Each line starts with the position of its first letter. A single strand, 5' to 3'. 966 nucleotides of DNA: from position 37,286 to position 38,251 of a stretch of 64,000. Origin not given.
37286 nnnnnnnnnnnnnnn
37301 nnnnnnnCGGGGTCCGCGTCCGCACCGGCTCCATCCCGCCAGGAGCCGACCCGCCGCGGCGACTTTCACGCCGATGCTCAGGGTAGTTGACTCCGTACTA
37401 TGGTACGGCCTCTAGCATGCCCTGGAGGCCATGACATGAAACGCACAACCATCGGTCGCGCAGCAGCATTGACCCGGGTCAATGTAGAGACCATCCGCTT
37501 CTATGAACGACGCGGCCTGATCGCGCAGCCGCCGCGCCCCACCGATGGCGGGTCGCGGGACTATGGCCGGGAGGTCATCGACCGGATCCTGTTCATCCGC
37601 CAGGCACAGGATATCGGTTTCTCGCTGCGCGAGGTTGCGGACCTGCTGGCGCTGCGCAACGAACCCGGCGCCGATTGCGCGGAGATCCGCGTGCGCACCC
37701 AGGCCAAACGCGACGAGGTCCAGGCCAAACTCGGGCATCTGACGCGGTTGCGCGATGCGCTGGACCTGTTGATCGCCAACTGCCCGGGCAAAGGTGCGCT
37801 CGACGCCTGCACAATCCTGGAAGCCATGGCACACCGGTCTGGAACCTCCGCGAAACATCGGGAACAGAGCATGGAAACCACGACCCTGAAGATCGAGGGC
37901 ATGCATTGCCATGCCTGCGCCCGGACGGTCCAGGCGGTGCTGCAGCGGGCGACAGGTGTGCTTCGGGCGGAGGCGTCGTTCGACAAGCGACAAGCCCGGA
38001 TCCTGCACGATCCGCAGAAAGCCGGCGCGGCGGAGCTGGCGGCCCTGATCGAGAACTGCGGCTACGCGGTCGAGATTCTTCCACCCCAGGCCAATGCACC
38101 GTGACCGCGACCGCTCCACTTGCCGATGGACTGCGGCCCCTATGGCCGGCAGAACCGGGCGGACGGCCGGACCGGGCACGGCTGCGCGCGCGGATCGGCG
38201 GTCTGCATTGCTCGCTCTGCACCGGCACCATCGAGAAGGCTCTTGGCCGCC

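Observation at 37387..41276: Mer-operator/MerR-controlled P-type ATPase unit without any merA/T/P: candidate new soft-metal efflux module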

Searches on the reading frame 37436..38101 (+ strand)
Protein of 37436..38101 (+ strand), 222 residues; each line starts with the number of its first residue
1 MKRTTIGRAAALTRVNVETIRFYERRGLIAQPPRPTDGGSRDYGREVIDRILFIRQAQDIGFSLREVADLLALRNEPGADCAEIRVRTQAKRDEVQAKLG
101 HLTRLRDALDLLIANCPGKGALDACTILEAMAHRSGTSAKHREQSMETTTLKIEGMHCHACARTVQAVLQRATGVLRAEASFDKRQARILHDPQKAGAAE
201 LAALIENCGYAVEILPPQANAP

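Call 3: search_protein_families(library=pfam, proteins=[window:37436-38101:+], max_evalue=0.01)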
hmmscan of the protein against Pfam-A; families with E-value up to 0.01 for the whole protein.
window:37436-38101:+ (222 aa): 4 families
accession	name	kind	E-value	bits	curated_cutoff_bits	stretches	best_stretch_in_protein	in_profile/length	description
PF13411.12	MerR_1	-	6.8e-17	61.8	21.6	1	5-72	2-67/69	MerR HTH family regulatory protein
PF09278.17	MerR-DNA-bind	-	3.2e-16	60.1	25.4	1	49-110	2-63/65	MerR, DNA binding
PF00403.32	HMA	-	9.5e-14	52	24.8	1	150-210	1-61/62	Heavy-metal-associated domain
PF00376.29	MerR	-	2.8e-10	40.3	28.2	1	5-43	1-38/38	MerR family regulatory protein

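Call 4: search_protein_families(library=ncbifam, proteins=[window:37436-38101:+], max_evalue=0.01)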
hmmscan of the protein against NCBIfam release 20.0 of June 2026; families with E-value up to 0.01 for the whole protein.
window:37436-38101:+ (222 aa): 28 families (the best 25 are shown)
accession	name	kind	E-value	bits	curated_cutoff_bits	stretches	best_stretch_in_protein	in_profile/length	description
TIGR02051.1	MerR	equivalog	2.7e-32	111.6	150.85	1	5-130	1-123/124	mercury resistance transcriptional regulator MerR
TIGR02044.1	CueR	equivalog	7.5e-29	100.4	147.4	1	6-131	3-126/127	Cu(I)-responsive transcriptional regulator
NF007069.0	PRK09514.1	equivalog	2.7e-25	89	143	1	5-136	3-135/141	Zn(2+)-responsive transcriptional regulator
TIGR02043.1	ZntR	equivalog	2e-24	86.2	167.95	1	5-131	3-130/131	Zn(2+)-responsive transcriptional regulator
NF010315.0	PRK13752.1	subfamily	2.7e-23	82.6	261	1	2-133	6-134/144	mercury resistance transcriptional regulator MerR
TIGR02047.1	CadR-PbrR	equivalog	5.7e-23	81.3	151.45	1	6-130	3-126/127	Cd(II)/Pb(II)-responsive transcriptional regulator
NF007590.0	PRK10227.1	equivalog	2.1e-20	73.2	244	1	8-132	5-127/135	Cu(I)-responsive transcriptional regulator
TIGR01950.1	SoxR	equivalog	1.2e-16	60.7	116.9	1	5-140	3-135/142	redox-sensitive transcriptional activator SoxR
NF041115.1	UxxU_metal_bind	equivalog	2.8e-16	59.4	95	1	146-215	3-72/74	metal-binding (seleno)protein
NF033556.1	MerTP_fusion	equivalog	7.2e-14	51.8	180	1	138-212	111-185/186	mercuric transport protein MerTP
TIGR02052.1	MerP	equivalog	6e-12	45.9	92.55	1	131-212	8-88/92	mercury resistance system periplasmic binding protein MerP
NF033795.1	chaper_CopZ_Bs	exception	8.4e-11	41.9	91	1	149-213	2-66/66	copper chaperone CopZ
NF041849.1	trans_regNmlR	equivalog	2e-10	40.7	175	1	6-115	3-111/117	stress response transcriptional regulator NmlR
NF045683.1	MerT_CopZ_Se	exception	2e-09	37.3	375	1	130-217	147-232/235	MerT/CopZ fusion-like heavy metal transport selenoprotein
NF033794.2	chaper_CopZ_Eh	exception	2.1e-09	37.4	95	1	149-214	2-67/68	copper chaperone CopZ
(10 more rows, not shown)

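Call 5: search_solved_structures(query=window:37436-38101:+, max_evalue=0.001, show_alignments=4)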
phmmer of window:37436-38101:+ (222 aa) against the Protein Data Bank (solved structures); distinct sequences matched with E-value up to 0.001: 50.
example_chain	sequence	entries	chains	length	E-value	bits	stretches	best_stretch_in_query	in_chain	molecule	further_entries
7xuk_A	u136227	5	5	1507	8.8e-35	123.6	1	130-215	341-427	Copper-transporting ATPase 2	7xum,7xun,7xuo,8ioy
7si3_A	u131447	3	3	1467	1.7e-32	116.2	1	133-212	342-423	P-type Cu(+) transporter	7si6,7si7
5crl_A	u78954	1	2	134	3.1e-21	79.4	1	3-129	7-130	Mercuric resistance operon regulatory protein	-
4ua1_A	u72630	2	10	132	1.7e-19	73.8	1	5-131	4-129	Regulatory protein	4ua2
6xh7_G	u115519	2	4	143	2e-19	73.5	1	7-141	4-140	HTH-type transcriptional regulator CueR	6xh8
6ldi_G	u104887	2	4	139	5.5e-19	72.1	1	6-132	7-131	HTH-type transcriptional regulator CueR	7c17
1q05_A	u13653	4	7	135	6.2e-19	71.9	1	7-132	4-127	Transcriptional regulator cueR | HTH-type transcriptional regulator CueR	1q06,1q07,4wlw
4wls_A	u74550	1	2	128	5.8e-17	65.5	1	7-125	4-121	HTH-type transcriptional regulator CueR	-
6jgv_A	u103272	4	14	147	1.3e-16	64.3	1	6-144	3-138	CadR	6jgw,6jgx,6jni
6jyw_A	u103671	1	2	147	1.8e-16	63.9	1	6-144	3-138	CadR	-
6jgf_A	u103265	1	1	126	7e-16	61.9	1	6-129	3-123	CadR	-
2rml_A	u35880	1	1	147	1e-14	58.1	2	149-212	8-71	Copper-transporting P-type ATPase copA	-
1p6t_A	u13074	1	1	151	1.4e-14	57.6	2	149-212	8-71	Potential copper-transporting ATPase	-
2rop_A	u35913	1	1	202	1.7e-14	57.4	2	130-215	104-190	Copper-transporting ATPase 2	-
5gpe_A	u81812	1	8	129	4.5e-13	52.8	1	13-132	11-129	Transcriptional regulator, MerR-family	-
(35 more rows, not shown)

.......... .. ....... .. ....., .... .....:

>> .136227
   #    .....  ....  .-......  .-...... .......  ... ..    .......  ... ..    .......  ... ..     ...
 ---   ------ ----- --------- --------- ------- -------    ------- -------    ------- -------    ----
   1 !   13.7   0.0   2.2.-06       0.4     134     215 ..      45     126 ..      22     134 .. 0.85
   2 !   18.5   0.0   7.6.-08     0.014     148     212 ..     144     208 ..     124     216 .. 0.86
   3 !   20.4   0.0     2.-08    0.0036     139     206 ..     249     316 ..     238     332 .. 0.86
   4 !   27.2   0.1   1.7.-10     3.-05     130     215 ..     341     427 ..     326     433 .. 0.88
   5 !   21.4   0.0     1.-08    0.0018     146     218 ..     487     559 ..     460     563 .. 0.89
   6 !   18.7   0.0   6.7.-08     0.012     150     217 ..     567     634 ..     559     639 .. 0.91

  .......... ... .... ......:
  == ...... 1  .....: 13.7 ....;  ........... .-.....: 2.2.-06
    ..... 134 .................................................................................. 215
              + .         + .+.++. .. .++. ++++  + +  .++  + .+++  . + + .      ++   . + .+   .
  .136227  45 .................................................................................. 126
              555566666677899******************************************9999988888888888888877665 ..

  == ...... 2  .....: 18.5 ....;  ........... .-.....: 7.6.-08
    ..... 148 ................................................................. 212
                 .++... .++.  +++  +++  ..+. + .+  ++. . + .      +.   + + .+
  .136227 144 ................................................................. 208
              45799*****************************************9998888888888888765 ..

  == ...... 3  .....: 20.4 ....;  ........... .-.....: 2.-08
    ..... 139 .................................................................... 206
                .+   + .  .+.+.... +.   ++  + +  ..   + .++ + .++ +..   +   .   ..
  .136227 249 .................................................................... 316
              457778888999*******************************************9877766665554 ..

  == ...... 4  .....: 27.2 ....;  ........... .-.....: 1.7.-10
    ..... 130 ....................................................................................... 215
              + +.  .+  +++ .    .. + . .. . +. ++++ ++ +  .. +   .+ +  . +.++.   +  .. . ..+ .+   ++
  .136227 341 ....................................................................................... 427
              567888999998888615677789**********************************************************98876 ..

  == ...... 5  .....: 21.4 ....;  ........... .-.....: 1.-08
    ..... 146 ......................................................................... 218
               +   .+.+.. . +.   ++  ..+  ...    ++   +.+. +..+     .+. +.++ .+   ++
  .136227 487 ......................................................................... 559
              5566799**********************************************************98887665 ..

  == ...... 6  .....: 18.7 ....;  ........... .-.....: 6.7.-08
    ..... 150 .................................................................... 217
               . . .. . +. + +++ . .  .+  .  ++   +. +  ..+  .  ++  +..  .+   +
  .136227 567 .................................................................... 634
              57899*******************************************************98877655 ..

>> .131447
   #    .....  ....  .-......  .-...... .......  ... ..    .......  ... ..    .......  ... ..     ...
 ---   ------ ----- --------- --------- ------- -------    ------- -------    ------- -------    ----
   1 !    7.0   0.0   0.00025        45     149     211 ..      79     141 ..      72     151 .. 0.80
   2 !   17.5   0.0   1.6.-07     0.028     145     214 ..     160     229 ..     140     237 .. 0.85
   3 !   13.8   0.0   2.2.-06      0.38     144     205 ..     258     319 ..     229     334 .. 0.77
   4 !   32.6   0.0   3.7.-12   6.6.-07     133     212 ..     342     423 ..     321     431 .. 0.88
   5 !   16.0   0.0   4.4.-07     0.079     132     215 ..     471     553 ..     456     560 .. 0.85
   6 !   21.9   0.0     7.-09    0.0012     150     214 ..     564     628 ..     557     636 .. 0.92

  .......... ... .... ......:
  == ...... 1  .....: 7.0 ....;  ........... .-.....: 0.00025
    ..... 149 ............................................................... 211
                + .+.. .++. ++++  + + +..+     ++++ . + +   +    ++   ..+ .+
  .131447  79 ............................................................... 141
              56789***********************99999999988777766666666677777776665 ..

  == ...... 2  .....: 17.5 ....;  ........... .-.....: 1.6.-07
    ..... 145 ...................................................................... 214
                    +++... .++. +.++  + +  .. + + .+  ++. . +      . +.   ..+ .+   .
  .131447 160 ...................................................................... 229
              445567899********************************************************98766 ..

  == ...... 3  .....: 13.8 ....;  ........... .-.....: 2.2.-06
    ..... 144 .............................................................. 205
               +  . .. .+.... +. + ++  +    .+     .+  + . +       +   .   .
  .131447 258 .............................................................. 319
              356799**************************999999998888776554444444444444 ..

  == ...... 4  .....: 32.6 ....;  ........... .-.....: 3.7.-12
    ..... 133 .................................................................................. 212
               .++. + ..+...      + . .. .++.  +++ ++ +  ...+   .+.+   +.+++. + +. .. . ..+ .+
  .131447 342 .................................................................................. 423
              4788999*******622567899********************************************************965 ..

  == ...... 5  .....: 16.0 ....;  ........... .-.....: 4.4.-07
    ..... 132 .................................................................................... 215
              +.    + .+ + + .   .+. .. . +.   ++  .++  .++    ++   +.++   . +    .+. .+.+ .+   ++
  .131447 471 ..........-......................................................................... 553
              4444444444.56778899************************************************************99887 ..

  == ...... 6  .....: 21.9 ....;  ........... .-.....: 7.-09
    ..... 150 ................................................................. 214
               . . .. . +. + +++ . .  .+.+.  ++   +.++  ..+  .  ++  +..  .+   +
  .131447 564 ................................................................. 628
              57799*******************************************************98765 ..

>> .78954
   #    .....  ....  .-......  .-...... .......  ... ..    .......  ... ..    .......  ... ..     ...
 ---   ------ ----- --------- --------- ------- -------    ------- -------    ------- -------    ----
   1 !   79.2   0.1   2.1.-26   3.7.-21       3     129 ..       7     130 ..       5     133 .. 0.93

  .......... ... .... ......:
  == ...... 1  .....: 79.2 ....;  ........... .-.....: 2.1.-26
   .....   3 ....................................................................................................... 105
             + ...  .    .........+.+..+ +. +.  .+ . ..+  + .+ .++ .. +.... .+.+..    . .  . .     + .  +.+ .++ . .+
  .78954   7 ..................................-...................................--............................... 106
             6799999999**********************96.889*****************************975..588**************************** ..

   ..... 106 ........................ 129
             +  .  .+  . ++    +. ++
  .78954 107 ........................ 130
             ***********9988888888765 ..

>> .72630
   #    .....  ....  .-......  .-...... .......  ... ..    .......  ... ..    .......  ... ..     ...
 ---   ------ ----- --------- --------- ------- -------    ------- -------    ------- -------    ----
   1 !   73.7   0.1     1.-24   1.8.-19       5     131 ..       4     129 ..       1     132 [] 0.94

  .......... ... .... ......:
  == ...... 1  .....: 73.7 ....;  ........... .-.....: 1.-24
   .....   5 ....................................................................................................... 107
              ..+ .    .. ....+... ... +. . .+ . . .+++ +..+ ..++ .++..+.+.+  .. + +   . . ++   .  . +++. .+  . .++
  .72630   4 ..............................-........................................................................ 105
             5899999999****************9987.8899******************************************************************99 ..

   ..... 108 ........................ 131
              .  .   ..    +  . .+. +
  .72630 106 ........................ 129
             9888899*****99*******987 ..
